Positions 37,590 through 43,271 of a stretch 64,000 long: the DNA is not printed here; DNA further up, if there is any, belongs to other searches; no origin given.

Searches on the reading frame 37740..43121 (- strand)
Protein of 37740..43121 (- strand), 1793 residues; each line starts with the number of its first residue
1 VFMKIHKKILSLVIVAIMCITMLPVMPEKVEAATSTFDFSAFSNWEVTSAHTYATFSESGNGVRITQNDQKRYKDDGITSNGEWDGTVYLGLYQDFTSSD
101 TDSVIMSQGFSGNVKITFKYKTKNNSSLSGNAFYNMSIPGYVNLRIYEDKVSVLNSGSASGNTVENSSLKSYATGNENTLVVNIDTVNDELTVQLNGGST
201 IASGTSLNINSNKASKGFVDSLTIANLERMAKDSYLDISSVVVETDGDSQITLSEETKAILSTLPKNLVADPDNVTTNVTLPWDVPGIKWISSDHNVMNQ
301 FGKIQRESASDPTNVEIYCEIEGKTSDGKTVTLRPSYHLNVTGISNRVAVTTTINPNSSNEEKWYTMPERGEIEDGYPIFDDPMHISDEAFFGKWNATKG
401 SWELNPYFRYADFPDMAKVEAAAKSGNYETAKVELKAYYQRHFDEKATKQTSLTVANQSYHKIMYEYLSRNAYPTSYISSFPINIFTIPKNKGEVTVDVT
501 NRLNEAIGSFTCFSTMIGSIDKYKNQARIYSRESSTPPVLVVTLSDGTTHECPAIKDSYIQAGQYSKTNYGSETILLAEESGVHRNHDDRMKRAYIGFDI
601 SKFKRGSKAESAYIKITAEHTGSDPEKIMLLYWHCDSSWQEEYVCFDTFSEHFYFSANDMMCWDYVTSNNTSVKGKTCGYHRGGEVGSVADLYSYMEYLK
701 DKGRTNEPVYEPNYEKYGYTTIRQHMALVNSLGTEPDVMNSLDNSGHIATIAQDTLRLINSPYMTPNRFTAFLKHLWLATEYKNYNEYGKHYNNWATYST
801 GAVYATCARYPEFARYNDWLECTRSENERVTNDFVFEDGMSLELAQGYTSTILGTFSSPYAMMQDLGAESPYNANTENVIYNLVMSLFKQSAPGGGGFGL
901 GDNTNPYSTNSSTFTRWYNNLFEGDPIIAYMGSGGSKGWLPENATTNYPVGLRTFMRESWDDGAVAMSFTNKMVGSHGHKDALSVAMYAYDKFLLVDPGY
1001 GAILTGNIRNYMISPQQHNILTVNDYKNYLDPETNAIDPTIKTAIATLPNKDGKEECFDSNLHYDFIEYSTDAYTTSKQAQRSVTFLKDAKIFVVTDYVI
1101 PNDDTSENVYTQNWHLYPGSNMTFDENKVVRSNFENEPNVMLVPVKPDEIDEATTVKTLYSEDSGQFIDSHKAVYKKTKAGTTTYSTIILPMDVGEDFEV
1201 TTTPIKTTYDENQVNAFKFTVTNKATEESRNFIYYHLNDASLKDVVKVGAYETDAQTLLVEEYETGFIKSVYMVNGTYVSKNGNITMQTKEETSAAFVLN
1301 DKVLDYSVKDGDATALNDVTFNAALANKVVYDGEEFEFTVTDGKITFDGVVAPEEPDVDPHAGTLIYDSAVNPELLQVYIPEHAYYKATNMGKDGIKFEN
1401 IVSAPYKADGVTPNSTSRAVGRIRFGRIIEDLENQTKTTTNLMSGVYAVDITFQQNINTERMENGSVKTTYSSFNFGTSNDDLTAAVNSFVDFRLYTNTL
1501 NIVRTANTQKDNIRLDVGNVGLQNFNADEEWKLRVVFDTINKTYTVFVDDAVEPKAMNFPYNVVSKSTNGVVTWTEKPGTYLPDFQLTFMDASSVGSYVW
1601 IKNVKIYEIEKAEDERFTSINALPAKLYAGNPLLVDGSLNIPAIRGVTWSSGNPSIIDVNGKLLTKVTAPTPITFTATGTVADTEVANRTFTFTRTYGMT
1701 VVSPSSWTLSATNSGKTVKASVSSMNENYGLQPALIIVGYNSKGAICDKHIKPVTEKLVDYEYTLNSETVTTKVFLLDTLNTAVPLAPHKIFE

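Call 70: search_protein_families(library=pfam, proteins=[window:37740-43121:-], max_evalue=0.0001)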
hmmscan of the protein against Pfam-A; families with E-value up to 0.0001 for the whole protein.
window:37740-43121:- (1793 aa): 3 families
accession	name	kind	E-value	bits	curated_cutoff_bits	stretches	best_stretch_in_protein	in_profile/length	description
PF07940.18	Hepar_II_III_C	-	8.9e-16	58.6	24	1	972-1133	34-183/237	Heparinase II/III-like, C-terminal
PF24517.2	CBM96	-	1.6e-12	48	26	1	551-646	4-92/164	Carbohydrate-binding module family 96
PF16889.11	Hepar_II_III_N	-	3.6e-12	46.7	22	1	744-888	156-298/340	Heparinase II/III N-terminus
